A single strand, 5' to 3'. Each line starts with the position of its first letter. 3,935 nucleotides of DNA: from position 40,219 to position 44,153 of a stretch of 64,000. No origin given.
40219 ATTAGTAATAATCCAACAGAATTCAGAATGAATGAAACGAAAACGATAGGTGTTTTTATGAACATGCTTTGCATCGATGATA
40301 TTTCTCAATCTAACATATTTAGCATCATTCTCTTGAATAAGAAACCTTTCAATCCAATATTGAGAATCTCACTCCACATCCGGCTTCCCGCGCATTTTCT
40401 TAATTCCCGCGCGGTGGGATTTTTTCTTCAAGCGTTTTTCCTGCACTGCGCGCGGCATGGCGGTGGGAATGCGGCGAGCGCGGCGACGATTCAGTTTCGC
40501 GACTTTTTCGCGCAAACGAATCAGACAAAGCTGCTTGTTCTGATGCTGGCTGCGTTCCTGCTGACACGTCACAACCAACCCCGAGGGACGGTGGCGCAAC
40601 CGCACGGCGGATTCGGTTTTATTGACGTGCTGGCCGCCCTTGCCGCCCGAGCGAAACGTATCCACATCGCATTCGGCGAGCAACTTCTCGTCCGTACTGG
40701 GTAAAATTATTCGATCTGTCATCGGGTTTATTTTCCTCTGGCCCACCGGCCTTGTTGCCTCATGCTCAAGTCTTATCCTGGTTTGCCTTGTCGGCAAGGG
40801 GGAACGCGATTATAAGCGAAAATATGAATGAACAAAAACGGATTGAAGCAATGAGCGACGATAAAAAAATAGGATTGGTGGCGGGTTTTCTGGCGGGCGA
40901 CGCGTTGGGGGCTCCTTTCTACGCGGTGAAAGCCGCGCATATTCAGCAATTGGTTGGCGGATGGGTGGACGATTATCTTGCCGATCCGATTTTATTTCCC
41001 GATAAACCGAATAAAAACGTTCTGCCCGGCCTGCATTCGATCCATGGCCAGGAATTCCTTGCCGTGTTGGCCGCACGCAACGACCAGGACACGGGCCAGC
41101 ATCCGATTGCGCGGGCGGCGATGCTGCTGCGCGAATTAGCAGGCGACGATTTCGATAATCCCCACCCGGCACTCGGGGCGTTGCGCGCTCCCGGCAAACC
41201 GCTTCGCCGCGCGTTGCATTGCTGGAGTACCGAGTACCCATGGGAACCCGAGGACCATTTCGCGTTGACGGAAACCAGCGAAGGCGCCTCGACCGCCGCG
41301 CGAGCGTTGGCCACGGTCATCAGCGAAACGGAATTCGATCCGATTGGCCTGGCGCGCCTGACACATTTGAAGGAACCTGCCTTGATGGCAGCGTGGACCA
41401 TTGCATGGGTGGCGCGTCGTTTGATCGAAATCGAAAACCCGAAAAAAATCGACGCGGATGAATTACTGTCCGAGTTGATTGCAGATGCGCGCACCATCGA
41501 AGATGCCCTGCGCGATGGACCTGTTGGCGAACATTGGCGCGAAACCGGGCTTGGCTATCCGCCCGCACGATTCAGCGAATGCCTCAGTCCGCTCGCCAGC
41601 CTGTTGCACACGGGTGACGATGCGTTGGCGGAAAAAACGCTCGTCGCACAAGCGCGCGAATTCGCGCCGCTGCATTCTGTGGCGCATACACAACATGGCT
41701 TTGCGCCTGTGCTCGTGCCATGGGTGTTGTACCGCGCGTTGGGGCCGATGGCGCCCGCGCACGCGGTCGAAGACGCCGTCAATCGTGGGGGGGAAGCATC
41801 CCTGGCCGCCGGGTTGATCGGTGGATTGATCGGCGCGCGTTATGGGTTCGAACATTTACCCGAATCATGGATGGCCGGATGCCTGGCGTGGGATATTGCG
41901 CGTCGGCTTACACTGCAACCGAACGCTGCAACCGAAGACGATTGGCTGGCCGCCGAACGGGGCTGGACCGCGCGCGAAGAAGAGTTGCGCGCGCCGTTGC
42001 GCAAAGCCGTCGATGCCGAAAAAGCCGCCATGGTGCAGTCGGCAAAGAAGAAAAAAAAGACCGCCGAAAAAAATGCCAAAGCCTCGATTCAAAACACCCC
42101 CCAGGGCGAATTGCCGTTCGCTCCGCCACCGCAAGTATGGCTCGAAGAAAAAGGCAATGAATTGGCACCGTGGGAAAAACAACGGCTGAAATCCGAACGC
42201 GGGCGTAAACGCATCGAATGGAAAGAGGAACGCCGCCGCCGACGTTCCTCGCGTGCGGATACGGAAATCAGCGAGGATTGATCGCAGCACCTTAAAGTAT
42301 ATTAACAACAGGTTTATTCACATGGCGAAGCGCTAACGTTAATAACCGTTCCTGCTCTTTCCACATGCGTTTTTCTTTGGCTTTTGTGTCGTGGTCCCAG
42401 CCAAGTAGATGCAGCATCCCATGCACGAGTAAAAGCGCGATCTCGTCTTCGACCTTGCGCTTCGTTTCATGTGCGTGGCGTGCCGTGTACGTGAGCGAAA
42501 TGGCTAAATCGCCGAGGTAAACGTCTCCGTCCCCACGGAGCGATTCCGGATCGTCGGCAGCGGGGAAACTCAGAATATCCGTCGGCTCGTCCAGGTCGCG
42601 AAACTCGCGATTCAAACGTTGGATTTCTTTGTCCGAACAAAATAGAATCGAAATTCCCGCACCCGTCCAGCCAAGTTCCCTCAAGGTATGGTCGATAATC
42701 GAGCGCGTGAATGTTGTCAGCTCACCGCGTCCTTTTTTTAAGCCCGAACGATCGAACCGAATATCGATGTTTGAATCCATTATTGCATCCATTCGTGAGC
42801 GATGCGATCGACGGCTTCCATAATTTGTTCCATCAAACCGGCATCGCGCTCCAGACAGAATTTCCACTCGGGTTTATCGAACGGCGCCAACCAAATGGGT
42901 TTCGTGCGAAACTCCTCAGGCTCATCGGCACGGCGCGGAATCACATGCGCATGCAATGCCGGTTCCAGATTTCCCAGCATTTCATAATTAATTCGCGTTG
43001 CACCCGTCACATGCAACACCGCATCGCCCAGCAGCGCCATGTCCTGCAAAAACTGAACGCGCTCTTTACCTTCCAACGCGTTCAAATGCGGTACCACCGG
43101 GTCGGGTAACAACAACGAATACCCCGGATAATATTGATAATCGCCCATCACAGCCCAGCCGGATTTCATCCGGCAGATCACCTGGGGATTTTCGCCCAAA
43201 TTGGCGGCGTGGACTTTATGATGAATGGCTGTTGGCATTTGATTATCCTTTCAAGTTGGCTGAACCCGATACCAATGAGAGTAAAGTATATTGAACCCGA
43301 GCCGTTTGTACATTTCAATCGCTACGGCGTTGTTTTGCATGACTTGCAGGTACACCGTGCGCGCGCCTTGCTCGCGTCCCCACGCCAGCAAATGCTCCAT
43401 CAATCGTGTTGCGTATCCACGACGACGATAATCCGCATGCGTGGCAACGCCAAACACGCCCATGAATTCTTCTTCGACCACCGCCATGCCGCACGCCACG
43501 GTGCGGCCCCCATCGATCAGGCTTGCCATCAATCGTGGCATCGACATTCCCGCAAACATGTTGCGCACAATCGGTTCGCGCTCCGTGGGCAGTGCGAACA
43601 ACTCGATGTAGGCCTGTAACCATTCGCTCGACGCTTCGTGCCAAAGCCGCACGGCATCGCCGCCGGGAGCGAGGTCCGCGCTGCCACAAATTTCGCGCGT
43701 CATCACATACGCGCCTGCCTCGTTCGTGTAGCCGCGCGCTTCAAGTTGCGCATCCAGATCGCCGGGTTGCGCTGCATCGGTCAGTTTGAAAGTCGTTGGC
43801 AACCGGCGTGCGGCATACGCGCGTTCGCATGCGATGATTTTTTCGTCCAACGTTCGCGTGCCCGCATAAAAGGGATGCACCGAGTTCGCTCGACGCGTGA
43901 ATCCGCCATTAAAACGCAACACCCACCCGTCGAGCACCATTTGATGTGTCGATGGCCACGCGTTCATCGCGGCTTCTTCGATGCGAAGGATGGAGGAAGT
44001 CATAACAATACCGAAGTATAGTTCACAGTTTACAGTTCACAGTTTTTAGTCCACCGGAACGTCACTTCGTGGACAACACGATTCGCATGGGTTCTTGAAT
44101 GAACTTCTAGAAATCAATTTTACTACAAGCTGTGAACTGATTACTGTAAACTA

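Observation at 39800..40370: ~570-bp AT-rich (~35% GC) islet with an orphan membrane-protein gene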

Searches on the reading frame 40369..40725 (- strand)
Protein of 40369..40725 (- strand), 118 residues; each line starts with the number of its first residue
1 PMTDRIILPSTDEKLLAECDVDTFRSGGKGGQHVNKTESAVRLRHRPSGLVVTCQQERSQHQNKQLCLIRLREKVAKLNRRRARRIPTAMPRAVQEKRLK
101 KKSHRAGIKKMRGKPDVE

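Call 5: search_protein_families(library=pfam, proteins=[window:40369-40725:-], max_evalue=1)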
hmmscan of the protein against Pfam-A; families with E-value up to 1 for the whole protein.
window:40369-40725:- (118 aa): 2 families
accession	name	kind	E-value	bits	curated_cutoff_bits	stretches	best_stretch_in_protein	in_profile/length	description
PF00472.26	RF-1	-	2.7e-27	95.5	35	1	18-112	11-116/116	RF-1 domain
PF17950.7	SpmSyn_N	-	0.039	14.6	25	1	23-86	21-87/96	S-adenosylmethionine decarboxylase N -terminal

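Call 26: search_protein_families(library=ncbifam, proteins=[window:40369-40725:-], max_evalue=1)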
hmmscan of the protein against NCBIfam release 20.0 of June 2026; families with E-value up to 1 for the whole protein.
window:40369-40725:- (118 aa): 6 families
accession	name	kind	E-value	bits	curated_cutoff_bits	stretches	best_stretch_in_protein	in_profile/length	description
TIGR00020.2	prfB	exception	3e-26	92.3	370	1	18-85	228-295/353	peptide chain release factor 2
NF001859.2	PRK00591.1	equivalog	7.7e-24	84.4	400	1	18-85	215-282/347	peptide chain release factor 1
TIGR03072.1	release_prfH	equivalog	4.8e-23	81.7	166.65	1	18-85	107-174/200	peptide chain release factor H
TIGR00019.1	prfA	equivalog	5.4e-23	81.5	423.25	1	18-84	223-289/361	peptide chain release factor 1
NF006718.0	PRK09256.1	equivalog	1.3e-19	70.3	100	2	50-116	72-138/140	alternative ribosome rescue aminoacyl-tRNA hydrolase ArfB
NF007623.0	PRK10279.1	equivalog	0.053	12.7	272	1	50-101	192-248/301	patatin-like phospholipase RssA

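Call 37: find_encoding_contigs(protein=window:40369-40722:-, flank=3000, max_places=10)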
Protein window:40369-40722:- (117 aa): 2 contigs read that carry it; 2 places shown.
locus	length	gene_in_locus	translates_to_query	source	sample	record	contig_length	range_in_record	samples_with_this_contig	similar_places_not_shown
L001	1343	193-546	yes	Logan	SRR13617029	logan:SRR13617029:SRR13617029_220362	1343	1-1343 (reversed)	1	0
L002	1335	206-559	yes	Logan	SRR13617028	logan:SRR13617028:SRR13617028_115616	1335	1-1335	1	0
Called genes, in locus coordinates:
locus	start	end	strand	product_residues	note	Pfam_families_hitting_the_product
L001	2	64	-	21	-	?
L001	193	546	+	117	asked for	PF00472:RF-1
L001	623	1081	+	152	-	-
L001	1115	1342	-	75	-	?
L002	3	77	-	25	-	?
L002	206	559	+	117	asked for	PF00472:RF-1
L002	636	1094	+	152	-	-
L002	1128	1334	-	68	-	?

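Call 39: find_homologous_proteins(query=window:40369-40722:-, max_evalue=1e-20)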
Query window:40369-40722:- (117 aa): 2371 proteins with E <= 1e-20 among 4084 candidates; the best 120 are listed.
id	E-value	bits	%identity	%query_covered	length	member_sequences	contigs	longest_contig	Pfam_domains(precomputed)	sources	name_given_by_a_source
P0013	4.3e-69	247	100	100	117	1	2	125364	PF00472.27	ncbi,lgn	-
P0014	8.1e-43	163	66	97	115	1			PF00472.27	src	-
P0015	2.3e-42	161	66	97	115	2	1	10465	PF00472.27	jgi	jgi:peptide chain release factor 2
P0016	4.7e-42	160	62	100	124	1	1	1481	PF00472.27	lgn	-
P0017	7.0e-42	160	67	94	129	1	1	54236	PF00472.27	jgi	jgi:protein subunit release factor B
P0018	9.2e-42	159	68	94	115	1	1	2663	PF00472.27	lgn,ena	-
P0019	9.7e-42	159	67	94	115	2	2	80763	PF00472.27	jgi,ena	jgi:peptide chain release factor 2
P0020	1.4e-41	159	65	97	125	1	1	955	PF00472.27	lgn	-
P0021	2.1e-41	158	65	95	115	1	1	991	PF00472.27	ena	-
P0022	2.3e-41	158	68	95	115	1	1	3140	PF00472.27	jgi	jgi:ribosome-associated protein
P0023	2.5e-41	158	63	97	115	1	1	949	PF00472.27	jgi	jgi:protein subunit release factor B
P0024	2.6e-41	158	66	97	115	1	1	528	PF00472.27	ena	-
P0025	2.9e-41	158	65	97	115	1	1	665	PF00472.27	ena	-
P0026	3.4e-41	158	65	97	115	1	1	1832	PF00472.27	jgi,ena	jgi:protein subunit release factor B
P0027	3.8e-41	157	66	97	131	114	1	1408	PF00472.27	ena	-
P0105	4.9e-40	154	64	97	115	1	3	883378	PF00472.27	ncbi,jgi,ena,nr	ncbi:MAG TPA: peptide chain release factor-like protein [Pyrinomonadaceae bacterium]|nr:peptide chai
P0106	5.0e-40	154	63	97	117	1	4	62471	PF00472.27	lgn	-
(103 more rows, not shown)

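Call 53: find_encoding_contigs(protein=P0019, flank=3000, max_places=1)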
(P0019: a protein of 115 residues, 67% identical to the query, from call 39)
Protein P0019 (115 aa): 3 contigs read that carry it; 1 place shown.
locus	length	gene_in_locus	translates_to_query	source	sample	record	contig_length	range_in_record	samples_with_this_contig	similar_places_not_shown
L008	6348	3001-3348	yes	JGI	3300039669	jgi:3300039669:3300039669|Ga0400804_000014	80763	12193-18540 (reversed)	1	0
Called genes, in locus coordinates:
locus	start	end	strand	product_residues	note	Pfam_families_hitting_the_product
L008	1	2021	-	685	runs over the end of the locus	PF01979:Amidohydro_1, PF07969:Amidohydro_3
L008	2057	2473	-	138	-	-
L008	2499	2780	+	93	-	-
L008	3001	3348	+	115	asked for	PF00472:RF-1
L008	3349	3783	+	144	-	-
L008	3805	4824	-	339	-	PF25852:DUF6242_C (weak), PF14870:PSII_BNR (weak), PF13088:BNR_2 (faint), PF02012:BNR (faint), PF15902:Sortilin-Vps10 (weak)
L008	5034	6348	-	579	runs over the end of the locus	-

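Call 54: find_encoding_contigs(protein=P0105, flank=3000, max_places=1)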
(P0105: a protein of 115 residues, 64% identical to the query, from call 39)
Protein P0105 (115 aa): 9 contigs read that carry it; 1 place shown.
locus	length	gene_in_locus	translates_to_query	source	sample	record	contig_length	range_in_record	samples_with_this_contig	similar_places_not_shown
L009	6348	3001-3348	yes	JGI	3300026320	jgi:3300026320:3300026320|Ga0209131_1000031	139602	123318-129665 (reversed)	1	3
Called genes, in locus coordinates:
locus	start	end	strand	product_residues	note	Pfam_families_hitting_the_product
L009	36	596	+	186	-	PF01872:RibD_C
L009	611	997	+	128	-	PF08818:DUF1801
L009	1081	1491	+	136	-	PF13564:DoxX_2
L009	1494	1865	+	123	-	PF07291:MauE (weak), PF13564:DoxX_2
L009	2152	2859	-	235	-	PF00578:AhpC-TSA, PF08534:Redoxin, PF13905:Thioredoxin_8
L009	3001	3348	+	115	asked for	PF00472:RF-1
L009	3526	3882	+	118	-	PF03992:ABM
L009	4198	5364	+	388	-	PF21751:DACNV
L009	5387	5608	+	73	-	-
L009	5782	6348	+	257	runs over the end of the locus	PF00797:Acetyltransf_2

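Call 55: find_encoding_contigs(protein=P0106, flank=3000, max_places=1)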
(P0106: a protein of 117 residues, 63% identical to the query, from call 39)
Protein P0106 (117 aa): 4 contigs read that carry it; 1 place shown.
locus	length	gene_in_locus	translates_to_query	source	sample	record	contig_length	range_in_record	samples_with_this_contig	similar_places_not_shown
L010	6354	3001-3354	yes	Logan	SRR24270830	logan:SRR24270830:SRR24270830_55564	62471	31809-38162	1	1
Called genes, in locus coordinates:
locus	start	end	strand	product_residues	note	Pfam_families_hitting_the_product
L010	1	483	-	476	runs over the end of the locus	PF13091:PLDc_2, PF00614:PLDc (weak), PF13091:PLDc_2, PF00614:PLDc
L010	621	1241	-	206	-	PF02581:TMP-TENI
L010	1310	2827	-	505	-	PF03055:RPE65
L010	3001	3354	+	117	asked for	PF00472:RF-1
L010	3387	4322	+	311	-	PF01545:Cation_efflux, PF16916:ZT_dimer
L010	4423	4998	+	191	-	PF02525:Flavodoxin_2, PF03358:FMN_red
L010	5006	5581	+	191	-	PF13489:Methyltransf_23, PF05175:MTS (weak), PF01209:Ubie_methyltran, PF02475:TRM5-TYW2_MTfase (weak), PF13847:Methyltransf_31, PF08241:Methyltransf_11, PF08242:Methyltransf_12, PF13649:Methyltransf_25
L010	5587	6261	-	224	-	PF00730:HhH-GPD, PF00633:HHH (weak)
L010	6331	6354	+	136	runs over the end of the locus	PF22091:DUF6941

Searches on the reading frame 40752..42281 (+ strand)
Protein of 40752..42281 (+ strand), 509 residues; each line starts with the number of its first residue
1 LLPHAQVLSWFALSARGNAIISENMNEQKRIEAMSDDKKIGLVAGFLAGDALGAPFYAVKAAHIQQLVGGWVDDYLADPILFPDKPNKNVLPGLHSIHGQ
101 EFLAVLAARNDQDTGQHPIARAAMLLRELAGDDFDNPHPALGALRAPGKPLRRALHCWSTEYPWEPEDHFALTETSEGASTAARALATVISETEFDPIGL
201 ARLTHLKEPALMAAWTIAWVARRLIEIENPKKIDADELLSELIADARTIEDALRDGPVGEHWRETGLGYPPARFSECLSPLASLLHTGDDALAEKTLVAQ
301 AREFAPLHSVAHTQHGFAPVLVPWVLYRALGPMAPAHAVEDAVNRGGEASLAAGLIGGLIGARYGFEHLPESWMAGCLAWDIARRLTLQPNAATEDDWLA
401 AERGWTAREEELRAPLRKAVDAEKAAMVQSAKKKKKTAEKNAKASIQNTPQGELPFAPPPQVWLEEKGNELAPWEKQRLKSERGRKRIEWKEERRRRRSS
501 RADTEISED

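Call 5: search_protein_families(library=pfam, proteins=[window:40752-42281:+], max_evalue=1)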
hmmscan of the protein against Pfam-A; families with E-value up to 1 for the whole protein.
window:40752-42281:+ (509 aa): 1 family
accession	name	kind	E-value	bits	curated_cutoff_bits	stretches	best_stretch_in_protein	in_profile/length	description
PF03747.19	ADP_ribosyl_GH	-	1.3e-16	61.6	26.2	1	41-371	1-286/287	ADP-ribosylglycohydrolase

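Call 25: search_protein_families(library=padloc, proteins=[window:40827-42281:+], max_evalue=1)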
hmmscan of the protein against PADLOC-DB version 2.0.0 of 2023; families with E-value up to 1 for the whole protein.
window:40827-42281:+ (484 aa): 0 families

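Call 26: search_protein_families(library=ncbifam, proteins=[window:40827-42281:+], max_evalue=1)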
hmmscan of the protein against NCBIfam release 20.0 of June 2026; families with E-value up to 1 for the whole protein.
window:40827-42281:+ (484 aa): 2 families
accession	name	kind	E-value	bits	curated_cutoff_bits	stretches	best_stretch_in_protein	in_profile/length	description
TIGR02662.1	dinitro_DRAG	equivalog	8.7e-07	28.4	337.05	1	272-350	188-265/287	ADP-ribosyl-[dinitrogen reductase] hydrolase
NF041672.1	ADPriboarghdlase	equivalog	0.062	12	490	0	315-350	305-340/361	ADP-ribosylarginine hydrolase Tri1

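Call 27: find_related_loci(query=window:40827-42281:+, collection=metagenome_contigs, flank=5000)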
Query window:40827-42281:+ (484 aa) in metagenome_contigs; peptide patterns used: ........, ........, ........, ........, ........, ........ (x = any residue, [..] = any of these).
129 stretches matched a pattern, but none encodes a relative of the query by tblastn (E <= 1e-3).

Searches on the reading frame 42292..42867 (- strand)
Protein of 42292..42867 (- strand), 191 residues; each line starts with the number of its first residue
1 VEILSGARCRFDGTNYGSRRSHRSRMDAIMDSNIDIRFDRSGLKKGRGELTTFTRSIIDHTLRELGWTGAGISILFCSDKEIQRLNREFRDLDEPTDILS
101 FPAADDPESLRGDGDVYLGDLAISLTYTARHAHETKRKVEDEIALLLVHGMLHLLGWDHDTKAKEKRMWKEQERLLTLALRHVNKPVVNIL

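Call 30: search_protein_families(library=pfam, proteins=[window:42292-42867:-], max_evalue=0.00001)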
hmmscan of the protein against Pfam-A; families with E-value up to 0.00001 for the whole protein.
window:42292-42867:- (191 aa): 1 family
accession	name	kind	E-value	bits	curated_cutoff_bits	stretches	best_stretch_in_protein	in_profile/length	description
PF02130.23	YbeY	-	1.3e-34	119.3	25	1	50-177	7-127/129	Endoribonuclease YbeY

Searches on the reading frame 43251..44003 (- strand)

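Call 30: search_protein_families(library=pfam, proteins=[window:43251-44003:-], max_evalue=0.00001)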
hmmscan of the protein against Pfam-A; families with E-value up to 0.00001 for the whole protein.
window:43251-44003:- (250 aa): 6 families
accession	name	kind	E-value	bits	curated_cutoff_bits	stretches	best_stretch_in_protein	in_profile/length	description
PF24553.2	Rv0428c_C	-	2.9e-30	106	27.2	1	2-239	1-217/224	Probable histone acetyltransferase Rv0428c C-terminal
PF00583.31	Acetyltransf_1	-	1e-18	68.1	20.7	1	157-237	34-116/116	Acetyltransferase (GNAT) family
PF13508.13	Acetyltransf_7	-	1.8e-12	47.9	27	1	164-238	10-83/84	Acetyltransferase (GNAT) domain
PF13527.13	Acetyltransf_9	-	2.5e-09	37.6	25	1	181-239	73-126/127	Acetyltransferase (GNAT) domain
PF08445.16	FR47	-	9.3e-09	35.6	22.1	1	176-240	17-80/86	FR47-like protein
PF13673.13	Acetyltransf_10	-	8.1e-06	26.3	23.6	0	169-238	43-108/128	Acetyltransferase (GNAT) domain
